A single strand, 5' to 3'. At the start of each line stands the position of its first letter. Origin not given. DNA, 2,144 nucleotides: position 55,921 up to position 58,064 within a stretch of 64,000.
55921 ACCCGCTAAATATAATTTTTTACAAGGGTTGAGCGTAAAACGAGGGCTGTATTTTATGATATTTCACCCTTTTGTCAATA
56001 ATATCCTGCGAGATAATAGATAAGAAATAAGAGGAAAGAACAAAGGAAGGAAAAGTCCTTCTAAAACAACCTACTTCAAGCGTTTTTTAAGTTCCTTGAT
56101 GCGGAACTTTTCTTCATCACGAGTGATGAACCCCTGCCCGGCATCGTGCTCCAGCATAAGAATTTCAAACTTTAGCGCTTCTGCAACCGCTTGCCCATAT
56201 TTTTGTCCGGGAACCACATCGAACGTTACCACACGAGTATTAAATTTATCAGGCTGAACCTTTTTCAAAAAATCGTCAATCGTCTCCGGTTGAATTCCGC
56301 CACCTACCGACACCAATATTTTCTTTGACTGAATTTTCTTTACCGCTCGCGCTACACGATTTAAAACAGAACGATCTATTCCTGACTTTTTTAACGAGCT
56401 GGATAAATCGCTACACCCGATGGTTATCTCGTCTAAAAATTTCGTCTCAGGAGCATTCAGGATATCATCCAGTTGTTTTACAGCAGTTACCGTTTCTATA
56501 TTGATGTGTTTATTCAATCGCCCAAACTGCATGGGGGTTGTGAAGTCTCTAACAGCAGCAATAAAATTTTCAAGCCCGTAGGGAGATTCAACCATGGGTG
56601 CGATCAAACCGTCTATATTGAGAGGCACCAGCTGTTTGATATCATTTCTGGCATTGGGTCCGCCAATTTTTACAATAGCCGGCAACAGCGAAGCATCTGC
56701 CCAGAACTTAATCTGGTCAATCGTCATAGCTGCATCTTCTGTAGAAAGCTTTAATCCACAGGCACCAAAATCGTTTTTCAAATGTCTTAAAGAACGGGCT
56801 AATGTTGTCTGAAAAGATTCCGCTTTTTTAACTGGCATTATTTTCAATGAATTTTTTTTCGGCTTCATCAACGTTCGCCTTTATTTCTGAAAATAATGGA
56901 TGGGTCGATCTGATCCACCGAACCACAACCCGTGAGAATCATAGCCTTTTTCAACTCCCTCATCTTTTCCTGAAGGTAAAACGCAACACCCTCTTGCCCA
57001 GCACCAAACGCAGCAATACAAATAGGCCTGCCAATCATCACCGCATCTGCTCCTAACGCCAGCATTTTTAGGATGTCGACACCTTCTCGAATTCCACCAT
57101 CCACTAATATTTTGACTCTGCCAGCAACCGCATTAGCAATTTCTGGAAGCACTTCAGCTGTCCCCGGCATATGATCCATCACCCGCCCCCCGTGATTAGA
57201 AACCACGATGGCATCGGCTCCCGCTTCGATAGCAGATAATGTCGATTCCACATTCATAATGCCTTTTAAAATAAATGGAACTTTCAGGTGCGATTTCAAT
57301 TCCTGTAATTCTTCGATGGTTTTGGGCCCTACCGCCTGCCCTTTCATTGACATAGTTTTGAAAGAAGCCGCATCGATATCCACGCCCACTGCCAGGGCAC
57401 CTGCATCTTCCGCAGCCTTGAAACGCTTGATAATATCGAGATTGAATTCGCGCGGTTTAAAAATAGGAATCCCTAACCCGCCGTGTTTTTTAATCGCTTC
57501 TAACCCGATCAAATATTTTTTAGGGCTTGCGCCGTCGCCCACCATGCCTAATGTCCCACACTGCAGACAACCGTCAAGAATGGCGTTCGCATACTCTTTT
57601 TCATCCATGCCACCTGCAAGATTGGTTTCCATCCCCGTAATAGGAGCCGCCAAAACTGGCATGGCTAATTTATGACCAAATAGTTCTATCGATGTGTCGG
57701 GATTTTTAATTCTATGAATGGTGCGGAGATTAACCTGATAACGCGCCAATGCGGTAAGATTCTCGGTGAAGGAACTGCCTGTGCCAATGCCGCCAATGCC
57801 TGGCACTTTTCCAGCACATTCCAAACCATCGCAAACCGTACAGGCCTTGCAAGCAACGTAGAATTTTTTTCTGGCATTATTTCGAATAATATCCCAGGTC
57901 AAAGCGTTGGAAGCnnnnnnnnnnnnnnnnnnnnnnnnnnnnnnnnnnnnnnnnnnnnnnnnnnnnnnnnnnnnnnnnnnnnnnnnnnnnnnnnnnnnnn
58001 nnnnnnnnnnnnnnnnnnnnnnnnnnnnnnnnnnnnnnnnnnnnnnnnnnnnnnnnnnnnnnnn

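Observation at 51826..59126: Four-gene operon joining an ATP-grasp::FMN-dehydrogenase fusion and an HpcH/CitE-like lyase to ATP-citrate-lyase-like subunits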

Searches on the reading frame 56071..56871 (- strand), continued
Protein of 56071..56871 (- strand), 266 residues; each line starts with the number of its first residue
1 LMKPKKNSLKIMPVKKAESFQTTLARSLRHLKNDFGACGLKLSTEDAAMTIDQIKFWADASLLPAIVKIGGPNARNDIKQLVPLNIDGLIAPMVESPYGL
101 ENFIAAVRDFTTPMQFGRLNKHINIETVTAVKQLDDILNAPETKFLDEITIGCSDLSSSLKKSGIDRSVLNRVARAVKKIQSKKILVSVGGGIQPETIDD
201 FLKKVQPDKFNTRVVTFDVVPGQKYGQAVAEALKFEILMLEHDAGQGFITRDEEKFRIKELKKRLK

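Call 86: search_protein_families(library=ncbifam, proteins=[L147:4098-5078:+, L154:7039-8766:+, L147:10318-11055:-], max_evalue=0.00001)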
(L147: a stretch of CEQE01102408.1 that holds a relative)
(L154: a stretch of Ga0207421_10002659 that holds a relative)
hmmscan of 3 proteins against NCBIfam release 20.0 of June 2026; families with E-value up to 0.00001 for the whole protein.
L147:4098-5078:+ (326 aa): 3 families
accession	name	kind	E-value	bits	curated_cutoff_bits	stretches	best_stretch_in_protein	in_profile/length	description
TIGR03590.1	PseG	equivalog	1.5e-36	126.4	153.55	1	1-266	1-278/280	UDP-2,4-diacetamido-2,4,6-trideoxy-beta-L-altropyranose hydrolase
TIGR01133.1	murG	equivalog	1.9e-08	33.7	250.25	1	214-320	238-350/353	undecaprenyldiphospho-muramoylpentapeptide beta-N-acetylglucosaminyltransferase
TIGR01426.2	MGT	subfamily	3.8e-06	26.2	260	0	217-277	280-340/393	macrolide family glycosyltransferase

L154:7039-8766:+ (575 aa): 6 families
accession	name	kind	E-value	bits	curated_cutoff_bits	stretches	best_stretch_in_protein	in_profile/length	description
NF003952.0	PRK05450.1-5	subfamily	2.1e-13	50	193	1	7-133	4-122/250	3-deoxy-manno-octulosonate cytidylyltransferase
NF009905.0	PRK13368.1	subfamily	2.2e-12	46.9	255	1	7-117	4-113/243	3-deoxy-manno-octulosonate cytidylyltransferase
TIGR03590.1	PseG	equivalog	2.6e-12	46.9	153.55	1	258-512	14-278/280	UDP-2,4-diacetamido-2,4,6-trideoxy-beta-L-altropyranose hydrolase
NF003950.0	PRK05450.1-3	subfamily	5.2e-10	39.1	234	1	6-172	3-154/248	3-deoxy-manno-octulosonate cytidylyltransferase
NF003948.0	PRK05450.1-1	equivalog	2.6e-09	36.7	281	1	5-111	5-113/248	3-deoxy-manno-octulosonate cytidylyltransferase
TIGR00466.1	kdsB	equivalog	3.3e-08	33.2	155.2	1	9-113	6-111/241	3-deoxy-manno-octulosonate cytidylyltransferase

L147:10318-11055:- (245 aa): 8 families
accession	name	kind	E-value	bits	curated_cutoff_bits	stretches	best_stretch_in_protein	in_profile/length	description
NF003952.0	PRK05450.1-5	subfamily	1.3e-98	329.1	193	1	1-242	1-247/250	3-deoxy-manno-octulosonate cytidylyltransferase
NF009905.0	PRK13368.1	subfamily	2.7e-91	305.2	255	1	1-241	1-239/243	3-deoxy-manno-octulosonate cytidylyltransferase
NF003950.0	PRK05450.1-3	subfamily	2.2e-83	279.4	234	1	1-243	1-245/248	3-deoxy-manno-octulosonate cytidylyltransferase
TIGR00466.1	kdsB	equivalog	1.3e-73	247.3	155.2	1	1-234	1-241/241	3-deoxy-manno-octulosonate cytidylyltransferase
NF003948.0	PRK05450.1-1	equivalog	5.3e-72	242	281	1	1-243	4-246/248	3-deoxy-manno-octulosonate cytidylyltransferase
TIGR03584.1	PseF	equivalog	1.5e-12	47.7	205.7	1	4-116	1-122/222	pseudaminic acid cytidylyltransferase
NF001457.0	PRK00317.1-3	equivalog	8.5e-09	35.2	164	1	5-124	4-123/200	molybdenum cofactor guanylyltransferase MobA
NF010933.0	PRK14353.1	equivalog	9e-07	27.8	505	1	18-122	24-132/453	bifunctional UDP-N-acetylglucosamine diphosphorylase/glucosamine-1-phosphate N-acetyltransferase GlmU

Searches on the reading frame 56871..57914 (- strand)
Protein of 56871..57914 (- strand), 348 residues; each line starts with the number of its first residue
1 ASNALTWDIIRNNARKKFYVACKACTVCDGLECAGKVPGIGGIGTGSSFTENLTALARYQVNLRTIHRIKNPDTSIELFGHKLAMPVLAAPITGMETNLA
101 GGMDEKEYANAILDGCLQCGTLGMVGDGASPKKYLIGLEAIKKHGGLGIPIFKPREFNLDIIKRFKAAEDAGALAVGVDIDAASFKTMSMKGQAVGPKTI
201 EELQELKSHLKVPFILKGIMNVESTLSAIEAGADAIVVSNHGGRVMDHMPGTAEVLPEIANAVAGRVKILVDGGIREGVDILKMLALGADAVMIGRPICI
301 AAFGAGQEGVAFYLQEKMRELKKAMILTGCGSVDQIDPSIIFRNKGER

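Call 51: search_solved_structures(query=window:56871-57914:-, max_evalue=1e-20, show_alignments=3)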
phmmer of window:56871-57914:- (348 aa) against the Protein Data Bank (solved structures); distinct sequences matched with E-value up to 1e-20: 44.
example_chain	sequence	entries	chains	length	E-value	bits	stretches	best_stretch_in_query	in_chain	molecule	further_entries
7f22_A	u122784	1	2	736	1.6e-57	198.7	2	193-344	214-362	L-lactate oxidase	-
7f20_A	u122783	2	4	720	1.8e-57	198.5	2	193-344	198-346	L-lactate oxidase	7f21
6ai7_A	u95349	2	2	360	4.4e-39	138.1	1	194-334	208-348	4-hydroxymandelate oxidase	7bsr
5zzx_A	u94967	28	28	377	5.4e-39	137.8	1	194-334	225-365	4-hydroxymandelate oxidase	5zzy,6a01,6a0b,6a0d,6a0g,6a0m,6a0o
5zzp_A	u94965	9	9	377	5.9e-39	137.6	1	194-334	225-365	4-hydroxymandelate oxidase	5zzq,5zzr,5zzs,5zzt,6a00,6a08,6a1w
6a3t_A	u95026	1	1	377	6.4e-39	137.5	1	194-334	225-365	4-hydroxymandelate oxidase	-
5zzz_A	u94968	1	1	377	6.8e-39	137.4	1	194-334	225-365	4-hydroxymandelate oxidase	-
6gmc_A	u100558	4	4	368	1.8e-36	129.5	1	193-344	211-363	Hydroxyacid oxidase 1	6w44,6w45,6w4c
5qib_A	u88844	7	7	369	1.8e-36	129.4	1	193-344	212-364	Hydroxyacid oxidase 1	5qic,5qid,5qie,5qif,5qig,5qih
2w0u_A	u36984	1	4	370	1.9e-36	129.4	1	193-344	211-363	HYDROXYACID OXIDASE 1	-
2rdt_A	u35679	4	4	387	2.2e-36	129.2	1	193-344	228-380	Hydroxyacid oxidase 1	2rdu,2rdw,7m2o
2nzl_A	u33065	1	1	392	2.3e-36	129.1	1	193-344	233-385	Hydroxyacid oxidase 1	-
6gmb_A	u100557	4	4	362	7e-36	127.5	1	193-341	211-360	Hydroxyacid oxidase 1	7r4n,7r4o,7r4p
5zbm_A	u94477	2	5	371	1.1e-33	120.4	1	190-338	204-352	Glycolate oxidase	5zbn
1al7_A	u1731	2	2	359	2e-32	116.2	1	201-340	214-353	GLYCOLATE OXIDASE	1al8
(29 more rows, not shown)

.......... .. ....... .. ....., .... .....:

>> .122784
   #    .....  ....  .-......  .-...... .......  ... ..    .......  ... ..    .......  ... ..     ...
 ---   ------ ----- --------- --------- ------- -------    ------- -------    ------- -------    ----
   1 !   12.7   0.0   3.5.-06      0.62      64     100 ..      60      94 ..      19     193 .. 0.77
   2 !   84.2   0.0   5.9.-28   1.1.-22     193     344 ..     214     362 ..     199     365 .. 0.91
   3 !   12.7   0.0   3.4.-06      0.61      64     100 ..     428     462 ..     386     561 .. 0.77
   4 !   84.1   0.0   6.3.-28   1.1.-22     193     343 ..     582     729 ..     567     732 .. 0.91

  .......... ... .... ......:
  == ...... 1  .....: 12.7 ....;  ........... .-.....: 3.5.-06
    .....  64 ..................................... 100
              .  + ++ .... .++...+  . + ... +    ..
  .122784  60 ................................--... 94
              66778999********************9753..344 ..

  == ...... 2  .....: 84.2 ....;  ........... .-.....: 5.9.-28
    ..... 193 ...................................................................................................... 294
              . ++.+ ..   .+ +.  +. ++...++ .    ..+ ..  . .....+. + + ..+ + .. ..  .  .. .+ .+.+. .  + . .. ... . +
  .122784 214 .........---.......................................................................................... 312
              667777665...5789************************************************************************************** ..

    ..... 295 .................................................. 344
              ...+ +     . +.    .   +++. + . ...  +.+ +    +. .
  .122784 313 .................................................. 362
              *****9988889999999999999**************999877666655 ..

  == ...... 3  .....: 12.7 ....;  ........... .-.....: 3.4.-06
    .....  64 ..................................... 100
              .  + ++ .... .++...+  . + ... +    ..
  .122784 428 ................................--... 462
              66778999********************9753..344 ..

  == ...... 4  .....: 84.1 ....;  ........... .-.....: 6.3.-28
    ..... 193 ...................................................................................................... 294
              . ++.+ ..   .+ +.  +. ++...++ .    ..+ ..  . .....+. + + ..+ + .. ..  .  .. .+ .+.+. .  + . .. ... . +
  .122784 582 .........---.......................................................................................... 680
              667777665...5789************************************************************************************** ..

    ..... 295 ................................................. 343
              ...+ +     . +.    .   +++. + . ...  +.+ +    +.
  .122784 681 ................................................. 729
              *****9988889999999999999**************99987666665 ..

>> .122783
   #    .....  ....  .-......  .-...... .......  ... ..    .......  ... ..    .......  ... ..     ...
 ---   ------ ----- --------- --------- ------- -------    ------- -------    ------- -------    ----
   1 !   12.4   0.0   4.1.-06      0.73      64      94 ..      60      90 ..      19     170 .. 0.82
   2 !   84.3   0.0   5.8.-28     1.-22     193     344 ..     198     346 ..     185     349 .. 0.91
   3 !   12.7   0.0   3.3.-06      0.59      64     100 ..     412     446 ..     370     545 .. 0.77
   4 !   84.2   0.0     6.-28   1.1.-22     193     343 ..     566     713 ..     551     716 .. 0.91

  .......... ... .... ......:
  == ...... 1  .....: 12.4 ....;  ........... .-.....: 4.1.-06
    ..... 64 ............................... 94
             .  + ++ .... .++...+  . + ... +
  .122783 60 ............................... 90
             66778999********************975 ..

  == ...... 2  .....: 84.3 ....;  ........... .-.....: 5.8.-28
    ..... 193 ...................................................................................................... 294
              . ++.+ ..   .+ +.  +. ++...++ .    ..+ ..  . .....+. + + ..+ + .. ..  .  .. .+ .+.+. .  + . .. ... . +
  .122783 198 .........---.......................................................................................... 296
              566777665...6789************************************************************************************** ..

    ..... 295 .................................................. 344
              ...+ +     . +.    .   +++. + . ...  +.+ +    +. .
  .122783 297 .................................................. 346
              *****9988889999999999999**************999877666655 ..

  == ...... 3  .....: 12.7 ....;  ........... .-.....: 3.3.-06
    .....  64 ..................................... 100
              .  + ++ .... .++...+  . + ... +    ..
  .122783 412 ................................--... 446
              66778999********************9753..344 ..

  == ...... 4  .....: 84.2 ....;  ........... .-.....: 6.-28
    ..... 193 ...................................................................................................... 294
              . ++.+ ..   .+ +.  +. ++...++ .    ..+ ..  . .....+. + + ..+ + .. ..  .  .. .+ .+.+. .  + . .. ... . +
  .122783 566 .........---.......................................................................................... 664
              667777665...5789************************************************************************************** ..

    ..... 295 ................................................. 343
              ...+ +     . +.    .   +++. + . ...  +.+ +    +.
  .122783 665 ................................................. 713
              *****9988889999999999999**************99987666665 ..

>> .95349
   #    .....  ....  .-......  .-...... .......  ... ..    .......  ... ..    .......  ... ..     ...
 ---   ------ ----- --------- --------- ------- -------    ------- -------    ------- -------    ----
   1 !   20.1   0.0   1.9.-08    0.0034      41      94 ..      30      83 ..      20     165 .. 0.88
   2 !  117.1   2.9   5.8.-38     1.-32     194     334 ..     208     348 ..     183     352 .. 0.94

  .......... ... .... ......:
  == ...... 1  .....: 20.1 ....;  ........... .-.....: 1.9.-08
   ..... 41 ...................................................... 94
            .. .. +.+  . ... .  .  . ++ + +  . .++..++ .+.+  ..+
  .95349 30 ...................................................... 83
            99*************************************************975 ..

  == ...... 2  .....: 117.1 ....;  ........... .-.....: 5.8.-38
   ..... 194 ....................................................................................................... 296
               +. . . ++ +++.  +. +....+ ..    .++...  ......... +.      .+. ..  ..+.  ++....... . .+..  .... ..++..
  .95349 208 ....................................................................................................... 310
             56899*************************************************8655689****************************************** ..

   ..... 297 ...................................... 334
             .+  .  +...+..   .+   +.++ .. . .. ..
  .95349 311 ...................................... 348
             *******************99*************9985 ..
